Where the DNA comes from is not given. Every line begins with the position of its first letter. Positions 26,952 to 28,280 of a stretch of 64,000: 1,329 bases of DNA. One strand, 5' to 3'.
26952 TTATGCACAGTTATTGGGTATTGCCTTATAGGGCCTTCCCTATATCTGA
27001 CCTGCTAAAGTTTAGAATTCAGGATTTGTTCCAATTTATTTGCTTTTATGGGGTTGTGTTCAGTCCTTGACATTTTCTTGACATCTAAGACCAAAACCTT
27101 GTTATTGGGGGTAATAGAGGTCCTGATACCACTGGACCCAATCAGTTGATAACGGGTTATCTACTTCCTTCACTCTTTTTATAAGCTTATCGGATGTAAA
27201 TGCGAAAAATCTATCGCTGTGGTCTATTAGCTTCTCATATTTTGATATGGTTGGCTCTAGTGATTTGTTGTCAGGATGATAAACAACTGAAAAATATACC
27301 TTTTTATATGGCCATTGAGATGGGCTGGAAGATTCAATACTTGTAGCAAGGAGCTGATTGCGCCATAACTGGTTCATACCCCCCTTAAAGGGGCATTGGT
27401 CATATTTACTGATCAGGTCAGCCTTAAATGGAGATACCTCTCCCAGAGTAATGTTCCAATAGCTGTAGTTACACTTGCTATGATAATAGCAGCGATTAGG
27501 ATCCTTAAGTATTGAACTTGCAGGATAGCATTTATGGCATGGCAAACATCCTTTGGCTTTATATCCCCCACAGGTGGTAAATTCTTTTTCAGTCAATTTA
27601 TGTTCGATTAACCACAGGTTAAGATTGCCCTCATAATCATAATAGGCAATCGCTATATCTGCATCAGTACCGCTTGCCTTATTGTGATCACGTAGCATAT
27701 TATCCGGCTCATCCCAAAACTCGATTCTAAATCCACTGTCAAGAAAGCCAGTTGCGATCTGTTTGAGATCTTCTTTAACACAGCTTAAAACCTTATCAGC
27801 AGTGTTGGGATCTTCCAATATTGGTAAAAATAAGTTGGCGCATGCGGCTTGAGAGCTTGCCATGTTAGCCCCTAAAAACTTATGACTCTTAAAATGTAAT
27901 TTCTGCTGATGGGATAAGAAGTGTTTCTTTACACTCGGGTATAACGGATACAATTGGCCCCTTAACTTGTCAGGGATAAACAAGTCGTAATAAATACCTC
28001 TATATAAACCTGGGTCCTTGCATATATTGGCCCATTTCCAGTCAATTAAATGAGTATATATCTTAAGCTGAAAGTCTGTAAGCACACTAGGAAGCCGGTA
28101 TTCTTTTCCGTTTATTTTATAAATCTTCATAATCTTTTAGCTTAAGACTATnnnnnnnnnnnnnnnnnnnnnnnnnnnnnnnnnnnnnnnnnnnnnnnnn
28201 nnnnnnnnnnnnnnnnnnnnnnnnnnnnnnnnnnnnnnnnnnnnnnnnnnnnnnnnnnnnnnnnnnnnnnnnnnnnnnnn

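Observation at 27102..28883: Two-gene cytoplasmic nuclease module (EEP-family nuclease plus PD-(D/E)xK-like protein with Zn-ribbon): candidate undescribed defence or toxin system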

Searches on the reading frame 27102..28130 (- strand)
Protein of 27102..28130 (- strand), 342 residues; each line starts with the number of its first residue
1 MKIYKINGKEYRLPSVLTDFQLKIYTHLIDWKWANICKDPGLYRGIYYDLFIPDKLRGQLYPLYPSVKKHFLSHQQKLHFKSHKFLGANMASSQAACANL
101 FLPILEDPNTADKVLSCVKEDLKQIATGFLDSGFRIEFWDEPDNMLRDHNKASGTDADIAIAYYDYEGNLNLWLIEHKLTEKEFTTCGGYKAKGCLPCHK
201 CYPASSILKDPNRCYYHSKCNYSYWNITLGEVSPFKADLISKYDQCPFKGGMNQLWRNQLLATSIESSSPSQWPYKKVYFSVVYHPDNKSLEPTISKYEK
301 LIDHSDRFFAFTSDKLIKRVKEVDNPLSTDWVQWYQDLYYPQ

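Call 4: search_protein_families(library=pfam, proteins=[window:27102-28130:-], max_evalue=1)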
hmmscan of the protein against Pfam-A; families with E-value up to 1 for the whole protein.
window:27102-28130:- (342 aa): 2 families
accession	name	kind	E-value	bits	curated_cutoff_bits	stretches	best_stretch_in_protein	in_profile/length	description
PF22558.3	REase-ARP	-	2e-20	74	27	1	71-339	47-269/270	Restriction Endonuclease associating with ARP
PF20796.3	PDDEXK_13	-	4.4e-16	59.5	27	2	250-330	204-279/290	PD-(D/E)XK nuclease superfamily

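Call 5: search_protein_families(library=padloc, proteins=[window:27102-28130:-], max_evalue=1)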
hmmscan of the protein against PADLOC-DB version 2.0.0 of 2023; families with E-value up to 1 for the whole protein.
window:27102-28130:- (342 aa): 0 families

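Call 6: search_protein_families(library=ncbifam, proteins=[window:27102-28130:-], max_evalue=1)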
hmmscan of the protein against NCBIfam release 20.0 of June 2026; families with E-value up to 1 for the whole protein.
window:27102-28130:- (342 aa): 0 families

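Call 8: search_protein_families(library=phrogs, proteins=[window:27102-28130:-], max_evalue=1)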
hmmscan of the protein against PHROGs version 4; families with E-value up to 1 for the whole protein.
window:27102-28130:- (342 aa): 1 family
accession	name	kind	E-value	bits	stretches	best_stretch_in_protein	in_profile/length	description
phrog_15953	-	unknown function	0.15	13.3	1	288-336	108-156/174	-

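Call 10: search_solved_structures(query=window:27102-28130:-, max_evalue=10)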
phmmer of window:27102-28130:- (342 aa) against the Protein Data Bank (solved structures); distinct sequences matched with E-value up to 10: 0.

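Call 12: find_homologous_proteins(query=window:27102-28130:-)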
Query window:27102-28130:- (342 aa): 1053 proteins with E <= 0.001 among 1562 candidates; the best 120 are listed.
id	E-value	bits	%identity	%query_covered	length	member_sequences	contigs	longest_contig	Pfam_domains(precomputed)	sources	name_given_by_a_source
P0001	5.1e-211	719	90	99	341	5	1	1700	PF20796.4,PF22558.4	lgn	-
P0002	2.6e-164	565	69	99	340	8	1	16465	PF20796.4,PF22558.4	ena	-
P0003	1.5e-160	553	68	99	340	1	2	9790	PF20796.4,PF22558.4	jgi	-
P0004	4.3e-159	548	66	99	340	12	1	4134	PF20796.4,PF22558.4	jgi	jgi:hypothetical protein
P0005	1.7e-158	546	65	99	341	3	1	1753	PF20796.4,PF22558.4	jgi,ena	-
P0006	9.8e-158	543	65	99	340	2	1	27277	PF20796.4,PF22558.4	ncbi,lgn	-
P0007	3.0e-157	542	67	99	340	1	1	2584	PF20796.4,PF22558.4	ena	-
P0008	3.7e-157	541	67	99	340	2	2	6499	PF20796.4,PF22558.4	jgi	-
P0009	5.8e-157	541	65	99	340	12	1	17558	PF20796.4,PF22558.4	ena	-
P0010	8.1e-156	537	66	99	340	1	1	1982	PF20796.4,PF22558.4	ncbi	ncbi:hypothetical protein ES703_104890 [subsurface metagenome]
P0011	4.1e-154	531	64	99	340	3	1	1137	PF20796.4,PF22558.4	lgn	-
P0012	4.4e-154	531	66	99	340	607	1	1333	PF20796.4,PF22558.4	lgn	-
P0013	1.2e-152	527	64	99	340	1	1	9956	PF20796.4,PF22558.4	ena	-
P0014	3.1e-152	525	65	99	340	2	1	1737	PF20796.4,PF22558.4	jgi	jgi:hypothetical protein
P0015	5.4e-152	524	64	99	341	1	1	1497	PF20796.4,PF22558.4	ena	-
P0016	6.1e-152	524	65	99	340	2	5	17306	PF20796.4,PF22558.4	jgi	jgi:hypothetical protein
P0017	6.8e-152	524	64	99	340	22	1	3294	PF20796.4,PF22558.4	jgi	-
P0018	5.0e-151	521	64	99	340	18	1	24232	PF20796.4,PF22558.4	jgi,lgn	jgi:hypothetical protein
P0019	3.0e-150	519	63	99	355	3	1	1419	PF20796.4,PF22558.4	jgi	jgi:hypothetical protein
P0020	1.8e-149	516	64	99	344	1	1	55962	PF20796.4,PF22558.4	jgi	jgi:hypothetical protein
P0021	8.3e-149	514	64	99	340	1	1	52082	PF20796.4,PF22558.4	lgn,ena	-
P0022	9.9e-148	510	63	99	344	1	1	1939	PF20796.4,PF22558.4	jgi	jgi:hypothetical protein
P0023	2.2e-147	509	64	99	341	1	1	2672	PF20796.4,PF22558.4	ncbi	-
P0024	3.6e-147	509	66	95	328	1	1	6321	PF20796.4,PF22558.4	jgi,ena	-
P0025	6.9e-147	508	63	99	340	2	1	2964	PF20796.4,PF22558.4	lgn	-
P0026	1.3e-146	507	63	99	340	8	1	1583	PF20796.4,PF22558.4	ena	-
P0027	3.2e-146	506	62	99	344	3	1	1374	PF20796.4,PF22558.4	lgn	-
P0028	3.2e-145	502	61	99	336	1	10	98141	PF20796.4,PF22558.4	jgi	jgi:hypothetical protein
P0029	6.2e-145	501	63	99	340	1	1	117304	PF20796.4,PF22558.4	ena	-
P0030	8.0e-145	501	62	99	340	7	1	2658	PF20796.4,PF22558.4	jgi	jgi:hypothetical protein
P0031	1.2e-144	500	63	99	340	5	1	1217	PF20796.4,PF22558.4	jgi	-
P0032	8.2e-144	498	61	99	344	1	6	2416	PF20796.4,PF22558.4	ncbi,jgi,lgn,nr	ncbi:MAG: hypothetical protein FJW69_09500 [Actinobacteria bacterium]|nr:hypothetical protein [Actin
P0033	1.4e-143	497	62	99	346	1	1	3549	PF20796.4,PF22558.4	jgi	jgi:hypothetical protein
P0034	1.5e-143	497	62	99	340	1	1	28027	PF20796.4,PF22558.4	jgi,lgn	-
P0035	2.9e-143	496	61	99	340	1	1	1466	PF20796.4,PF22558.4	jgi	jgi:hypothetical protein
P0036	6.7e-142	491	61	99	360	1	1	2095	PF20796.4,PF22558.4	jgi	-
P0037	1.0e-141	491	61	99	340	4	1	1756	PF20796.4,PF22558.4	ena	-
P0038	1.7e-141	490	61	99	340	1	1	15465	PF20796.4,PF22558.4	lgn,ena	-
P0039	6.8e-139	481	61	99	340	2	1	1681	PF20796.4,PF22558.4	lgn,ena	-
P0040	5.1e-135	469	58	99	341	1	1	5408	PF20796.4,PF22558.4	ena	-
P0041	8.2e-135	468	62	91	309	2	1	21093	PF20796.4,PF22558.4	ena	-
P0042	1.8e-134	467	57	99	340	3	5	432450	PF20796.4,PF22558.4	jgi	jgi:hypothetical protein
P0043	5.1e-133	462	56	99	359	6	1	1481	PF20796.4,PF22558.4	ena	-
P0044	1.0e-132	461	59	99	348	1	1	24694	PF20796.4,PF22558.4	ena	-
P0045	4.1e-132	459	59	99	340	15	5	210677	PF20796.4,PF22558.4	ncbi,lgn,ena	-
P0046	9.3e-132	458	59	99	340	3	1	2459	PF20796.4,PF22558.4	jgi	jgi:hypothetical protein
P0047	2.0e-131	457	55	99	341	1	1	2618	PF20796.4,PF22558.4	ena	-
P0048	4.3e-131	456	62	93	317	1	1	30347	PF20796.4,PF22558.4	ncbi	ncbi:MAG: PGN_0703 family putative restriction endonuclease [Anaerolineae bacterium]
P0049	2.7e-130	453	58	99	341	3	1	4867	PF20796.4,PF22558.4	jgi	jgi:hypothetical protein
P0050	7.8e-130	452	59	99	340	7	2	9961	PF20796.4,PF22558.4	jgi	jgi:hypothetical protein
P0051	1.1e-129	451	59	99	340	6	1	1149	PF20796.4,PF22558.4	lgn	-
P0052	1.6e-129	451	67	82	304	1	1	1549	PF20796.4,PF22558.4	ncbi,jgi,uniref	ncbi:unnamed protein product [marine sediment metagenome]|uniref:Uncharacterized protein n=1 Tax=mar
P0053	1.7e-128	447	56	99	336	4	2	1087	PF20796.4,PF22558.4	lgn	-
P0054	1.4e-127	444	55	99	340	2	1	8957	PF20796.4,PF22558.4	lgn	-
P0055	8.5e-127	442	55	99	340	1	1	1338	PF20796.4,PF22558.4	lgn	-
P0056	4.1e-126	439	54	100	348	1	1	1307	PF20796.4,PF22558.4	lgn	-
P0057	8.4e-126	438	56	99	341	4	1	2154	PF20796.4,PF22558.4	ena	-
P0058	2.1e-125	437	53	99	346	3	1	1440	PF20796.4,PF22558.4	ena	-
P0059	4.2e-125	436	57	99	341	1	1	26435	PF20796.4,PF22558.4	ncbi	ncbi:hypothetical protein ACFLT3_01125 [Chloroflexota bacterium]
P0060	6.7e-125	435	57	99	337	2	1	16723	PF20796.4,PF22558.4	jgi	jgi:hypothetical protein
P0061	7.9e-125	435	56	98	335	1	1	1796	PF20796.4,PF22558.4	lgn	-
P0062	1.9e-123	431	53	99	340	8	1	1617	PF20796.4,PF22558.4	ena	-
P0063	2.3e-123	430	53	99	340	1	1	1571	PF20796.4,PF22558.4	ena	-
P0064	5.0e-123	429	55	99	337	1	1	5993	PF20796.4,PF22558.4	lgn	-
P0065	6.7e-123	429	56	99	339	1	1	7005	PF20796.4,PF22558.4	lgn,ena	-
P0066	1.4e-122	428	55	99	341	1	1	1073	PF20796.4,PF22558.4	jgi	jgi:hypothetical protein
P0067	4.9e-122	426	54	99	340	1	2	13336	PF20796.4,PF22558.4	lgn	-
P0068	5.0e-122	426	55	99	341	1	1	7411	PF20796.4,PF22558.4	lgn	-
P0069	7.0e-122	425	53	99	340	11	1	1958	PF20796.4,PF22558.4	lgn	-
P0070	1.1e-121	425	54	99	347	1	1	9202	PF20796.4,PF22558.4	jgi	jgi:hypothetical protein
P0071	8.0e-121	422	56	99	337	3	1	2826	PF20796.4,PF22558.4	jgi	jgi:hypothetical protein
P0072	4.6e-120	419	55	96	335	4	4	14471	PF20796.4,PF22558.4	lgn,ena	-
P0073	1.7e-119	418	53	99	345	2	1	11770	PF20796.4,PF22558.4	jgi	jgi:hypothetical protein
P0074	3.2e-119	417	69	73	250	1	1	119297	PF20796.4,PF22558.4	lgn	-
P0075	4.0e-119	416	55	96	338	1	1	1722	PF20796.4,PF22558.4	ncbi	-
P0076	1.7e-118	414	53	99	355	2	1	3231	PF20796.4,PF22558.4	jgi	jgi:hypothetical protein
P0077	2.5e-118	414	69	73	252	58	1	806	PF20796.4,PF22558.4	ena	-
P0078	5.4e-118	413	52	99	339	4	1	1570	PF20796.4,PF22558.4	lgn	-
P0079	8.8e-118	412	53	99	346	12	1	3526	PF20796.4,PF22558.4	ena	-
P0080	1.2e-117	411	51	100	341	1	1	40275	PF20796.4,PF22558.4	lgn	-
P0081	1.7e-117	411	53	99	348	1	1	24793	PF20796.4,PF22558.4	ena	-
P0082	1.1e-116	408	54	99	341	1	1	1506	PF20796.4,PF22558.4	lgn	-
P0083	1.4e-116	408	52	99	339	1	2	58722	PF20796.4,PF22558.4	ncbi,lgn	-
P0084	5.3e-116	406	56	98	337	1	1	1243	PF20796.4,PF22558.4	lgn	-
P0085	5.7e-116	406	64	77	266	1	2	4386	PF22558.4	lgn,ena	-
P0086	6.6e-116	406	52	99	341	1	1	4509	PF20796.4,PF22558.4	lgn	-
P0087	3.3e-115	403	52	99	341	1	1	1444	PF20796.4,PF22558.4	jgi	jgi:hypothetical protein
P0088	4.5e-115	403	53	96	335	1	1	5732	PF20796.4,PF22558.4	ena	-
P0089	3.6e-114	400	53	99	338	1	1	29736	PF20796.4,PF22558.4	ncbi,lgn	-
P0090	1.0e-113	399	69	70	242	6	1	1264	PF20796.4,PF22558.4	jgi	jgi:hypothetical protein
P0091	2.8e-113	397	52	96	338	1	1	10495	PF20796.4,PF22558.4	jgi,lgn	-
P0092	4.3e-113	397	53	96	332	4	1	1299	PF20796.4,PF22558.4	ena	-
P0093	6.1e-113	396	51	99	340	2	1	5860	PF20796.4,PF22558.4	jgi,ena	-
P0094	9.9e-113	395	54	97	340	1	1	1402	PF20796.4,PF22558.4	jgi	-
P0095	1.4e-111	392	52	99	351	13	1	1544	PF20796.4,PF22558.4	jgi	-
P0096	1.6e-111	391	53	96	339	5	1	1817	PF20796.4,PF22558.4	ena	-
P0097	1.8e-111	391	54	96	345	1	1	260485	PF20796.4,PF22558.4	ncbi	-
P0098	1.2e-109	385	52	97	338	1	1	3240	PF20796.4,PF22558.4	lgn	-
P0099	2.4e-109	384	53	96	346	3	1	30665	PF20796.4,PF22558.4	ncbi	-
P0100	9.7e-109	382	50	98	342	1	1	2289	PF20796.4,PF22558.4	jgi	jgi:hypothetical protein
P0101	1.6e-108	381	52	97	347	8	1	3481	PF20796.4,PF22558.4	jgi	-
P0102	2.6e-108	381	50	99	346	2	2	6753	PF20796.4,PF22558.4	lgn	-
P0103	2.7e-108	381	65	73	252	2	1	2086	PF20796.4,PF22558.4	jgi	jgi:hypothetical protein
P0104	1.0e-107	379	54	92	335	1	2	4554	PF20796.4,PF22558.4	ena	-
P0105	1.4e-107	378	52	96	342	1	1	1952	PF20796.4,PF22558.4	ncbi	-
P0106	3.1e-107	377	52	96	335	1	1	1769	PF20796.4,PF22558.4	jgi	-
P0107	5.4e-107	376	53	93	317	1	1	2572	PF20796.4,PF22558.4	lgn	-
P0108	1.6e-106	375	52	99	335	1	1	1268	PF20796.4,PF22558.4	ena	-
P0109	2.6e-106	374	53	93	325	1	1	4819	PF20796.4,PF22558.4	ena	-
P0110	3.9e-106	374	52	92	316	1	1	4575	PF20796.4,PF22558.4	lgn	-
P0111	5.9e-106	373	52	96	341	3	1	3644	PF20796.4,PF22558.4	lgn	-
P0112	5.3e-105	370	52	92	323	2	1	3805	PF20796.4,PF22558.4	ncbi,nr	ncbi:MAG: hypothetical protein PHH26_08385 [Candidatus Thermoplasmatota archaeon]|nr:hypothetical pr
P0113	5.5e-105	370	50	96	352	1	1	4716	PF20796.4,PF22558.4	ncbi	-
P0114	8.9e-105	369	50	99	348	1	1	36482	PF20796.4,PF22558.4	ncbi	ncbi:hypothetical protein ACFL6I_08665 [candidate division KSB1 bacterium]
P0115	4.1e-104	367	55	87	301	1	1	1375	PF20796.4,PF22558.4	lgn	-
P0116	7.5e-104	366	49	99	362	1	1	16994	PF20796.4,PF22558.4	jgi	jgi:hypothetical protein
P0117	8.4e-104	366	50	96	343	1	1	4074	PF20796.4,PF22558.4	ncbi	-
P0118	1.3e-103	365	50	99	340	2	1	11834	PF20796.4,PF22558.4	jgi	-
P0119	2.4e-103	364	51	97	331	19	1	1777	PF20796.4,PF22558.4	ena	-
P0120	7.8e-103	363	49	99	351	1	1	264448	PF20796.4,PF22558.4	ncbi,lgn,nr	ncbi:MAG: hypothetical protein K8T26_11395 [Lentisphaerae bacterium]|nr:hypothetical protein [Lentis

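Call 14: find_encoding_contigs(protein=P0042, flank=6000, max_places=3)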
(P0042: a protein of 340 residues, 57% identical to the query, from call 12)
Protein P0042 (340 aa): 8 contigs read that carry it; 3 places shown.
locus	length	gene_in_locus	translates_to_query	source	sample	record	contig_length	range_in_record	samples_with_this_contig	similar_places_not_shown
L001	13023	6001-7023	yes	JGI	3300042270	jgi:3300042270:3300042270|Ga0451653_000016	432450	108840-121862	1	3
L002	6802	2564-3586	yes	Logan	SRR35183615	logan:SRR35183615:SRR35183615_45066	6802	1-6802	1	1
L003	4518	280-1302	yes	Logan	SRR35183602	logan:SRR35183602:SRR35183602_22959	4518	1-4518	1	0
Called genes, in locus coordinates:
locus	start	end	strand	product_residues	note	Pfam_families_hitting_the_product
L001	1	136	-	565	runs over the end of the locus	PF05960:DUF885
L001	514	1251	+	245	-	PF00392:GntR, PF07729:FCD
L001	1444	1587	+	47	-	-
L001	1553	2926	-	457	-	PF01637:ATPase_2, PF13191:AAA_16 (weak), PF13173:AAA_14 (faint)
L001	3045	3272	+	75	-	-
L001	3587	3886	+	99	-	PF01909:NTP_transf_2, PF18765:Polbeta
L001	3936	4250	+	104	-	PF02604:PhdYeFM_antitox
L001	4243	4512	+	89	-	PF06769:YoeB_toxin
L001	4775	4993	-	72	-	PF01695:IstB_IS21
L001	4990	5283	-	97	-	PF01695:IstB_IS21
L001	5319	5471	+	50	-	-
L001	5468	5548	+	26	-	-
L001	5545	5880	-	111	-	-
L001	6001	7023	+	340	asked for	PF22558:REase-ARP, PF20796:PDDEXK_13 (weak)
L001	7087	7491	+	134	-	-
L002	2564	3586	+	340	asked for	PF22558:REase-ARP, PF20796:PDDEXK_13 (weak)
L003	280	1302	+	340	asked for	PF22558:REase-ARP, PF20796:PDDEXK_13 (weak)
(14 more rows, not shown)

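Call 15: find_encoding_contigs(protein=P0029, flank=6000, max_places=3)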
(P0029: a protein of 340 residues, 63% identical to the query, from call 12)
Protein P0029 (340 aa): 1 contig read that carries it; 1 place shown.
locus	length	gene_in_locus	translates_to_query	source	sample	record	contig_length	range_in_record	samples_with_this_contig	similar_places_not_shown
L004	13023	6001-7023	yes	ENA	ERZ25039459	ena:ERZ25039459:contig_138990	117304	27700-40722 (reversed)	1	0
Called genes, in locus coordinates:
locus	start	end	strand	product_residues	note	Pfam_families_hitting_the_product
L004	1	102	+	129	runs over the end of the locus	-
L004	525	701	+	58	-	-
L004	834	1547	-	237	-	-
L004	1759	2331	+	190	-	PF00005:ABC_tran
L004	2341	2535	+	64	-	-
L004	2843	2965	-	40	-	-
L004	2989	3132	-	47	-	-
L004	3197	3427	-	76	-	-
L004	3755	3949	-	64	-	PF03477:ATP-cone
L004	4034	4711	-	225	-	PF20168:PDS5 (faint), PF24714:TOR1L1_N (faint), PF12717:Cnd1 (faint), PF00514:Arm (faint), PF02985:HEAT (faint), PF13513:HEAT_EZ (weak), PF01602:Adaptin_N, PF13646:HEAT_2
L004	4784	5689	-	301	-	PF03547:Mem_trans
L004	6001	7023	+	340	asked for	PF22558:REase-ARP, PF20796:PDDEXK_13 (weak)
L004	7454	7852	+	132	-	PF02730:AFOR_N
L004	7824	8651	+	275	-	PF02730:AFOR_N, PF01314:AFOR_C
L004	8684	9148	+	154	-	PF01314:AFOR_C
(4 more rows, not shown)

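Call 20: find_related_loci(query=A1, collection=genome_contigs, flank=8000)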
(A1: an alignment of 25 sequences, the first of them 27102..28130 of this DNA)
Query A1 (342 aa) in genome_contigs; peptide patterns used: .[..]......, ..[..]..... (x = any residue, [..] = any of these).
230 stretches matched a pattern; 192 encode a relative of the query (tblastn E <= 1e-3); the best 80 are kept; 80 distinct loci.
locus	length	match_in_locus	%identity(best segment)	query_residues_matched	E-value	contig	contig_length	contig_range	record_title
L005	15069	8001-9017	65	1-340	3e-159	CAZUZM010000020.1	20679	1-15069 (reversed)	MAG TPA_asm: uncultured Anaerolineaceae bacterium isolate SRP294416_co3_447 genome assembly, contig: NODE_3930_length_20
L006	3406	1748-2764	66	1-340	2e-164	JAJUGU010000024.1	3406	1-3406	MAG: Anaerolineaceae bacterium isolate bin45 k141_233135_length_3406_cov_103.8496, whole genome shotgun sequence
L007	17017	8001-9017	66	1-340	2e-157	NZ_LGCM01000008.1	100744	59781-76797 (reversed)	Levilinea saccharolytica strain KIBI-1 contig_17, whole genome shotgun sequence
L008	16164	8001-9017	66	1-340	3e-156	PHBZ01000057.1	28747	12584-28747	MAG: Chloroflexi bacterium HGW-Chloroflexi-10 Ig3397_v2_scaffold_902, whole genome shotgun sequence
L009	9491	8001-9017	66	1-340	6e-156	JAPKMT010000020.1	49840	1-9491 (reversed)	MAG: Flexilinea sp. isolate MO118 NODE_20_length_49840_cov_2.297510:GC=0.427, whole genome shotgun sequence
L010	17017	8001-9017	65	1-340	2e-155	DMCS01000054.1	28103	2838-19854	MAG TPA_asm: Candidatus Mesolinea sp. isolate UBA7927 contig_3244, whole genome shotgun sequence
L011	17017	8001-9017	63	1-340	5e-155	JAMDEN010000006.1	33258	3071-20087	MAG: Actinomycetota bacterium isolate FK_Sedi_B_Bin.100 NODE_3878_length_33258_cov_12.4408, whole genome shotgun sequenc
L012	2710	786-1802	66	1-340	1e-163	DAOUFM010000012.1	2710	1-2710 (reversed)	MAG TPA_asm: Anaerolineaceae bacterium isolate R115_23 k127_81819, whole genome shotgun sequence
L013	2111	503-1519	66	1-340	2e-166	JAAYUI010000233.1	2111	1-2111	MAG: Caldisericales bacterium isolate AS27yjCOA_144 7237_AS27, whole genome shotgun sequence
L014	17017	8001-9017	64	1-340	6e-155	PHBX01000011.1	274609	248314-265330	MAG: Chloroflexi bacterium HGW-Chloroflexi-3 bjp_ig2158_scaffold_77, whole genome shotgun sequence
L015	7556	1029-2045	66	1-340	1e-154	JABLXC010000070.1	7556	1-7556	MAG: Anaerolineae bacterium isolate Ch132 contig70, whole genome shotgun sequence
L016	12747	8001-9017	65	1-340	2e-154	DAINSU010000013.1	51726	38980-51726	MAG TPA_asm: Anaerolineaceae bacterium isolate CTOTU1856 NODE_149_length_51726_cov_35.952875, whole genome shotgun seque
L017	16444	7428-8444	65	1-340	7e-154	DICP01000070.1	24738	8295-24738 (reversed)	MAG TPA_asm: Candidatus Mesolinea sp. UBA5823 UBA5823_contig_1684, whole genome shotgun sequence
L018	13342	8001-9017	65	1-340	4e-154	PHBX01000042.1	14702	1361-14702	MAG: Chloroflexi bacterium HGW-Chloroflexi-3 bjp_ig2158_scaffold_1645, whole genome shotgun sequence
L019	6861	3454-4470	65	1-340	1e-153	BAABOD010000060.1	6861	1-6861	MAG: Anaerolineaceae bacterium CANAV_udea05 DNA, sequence060, whole genome shotgun sequence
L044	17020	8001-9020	48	1-339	3e-95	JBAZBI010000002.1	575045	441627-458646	MAG: Ignavibacteriaceae bacterium isolate SO_2017_GW1_109 NODE_87_length_575045_cov_5.332409_OW334_2017, whole genome sh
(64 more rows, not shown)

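Call 27: find_encoding_contigs(protein=P0001, flank=5000, max_places=3)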
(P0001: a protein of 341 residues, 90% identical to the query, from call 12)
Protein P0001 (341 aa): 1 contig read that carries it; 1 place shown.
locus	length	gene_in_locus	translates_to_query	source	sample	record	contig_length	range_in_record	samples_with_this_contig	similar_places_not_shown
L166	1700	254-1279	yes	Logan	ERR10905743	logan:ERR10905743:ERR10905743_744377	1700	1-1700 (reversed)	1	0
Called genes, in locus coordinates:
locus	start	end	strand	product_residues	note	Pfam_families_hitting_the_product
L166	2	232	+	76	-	?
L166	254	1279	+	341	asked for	PF22558:REase-ARP, PF20796:PDDEXK_13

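Call 43: search_solved_structures(query=A1, max_evalue=10)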
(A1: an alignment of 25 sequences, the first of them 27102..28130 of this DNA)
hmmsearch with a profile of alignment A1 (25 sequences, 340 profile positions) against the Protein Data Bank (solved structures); distinct sequences matched with E-value up to 10: 0.
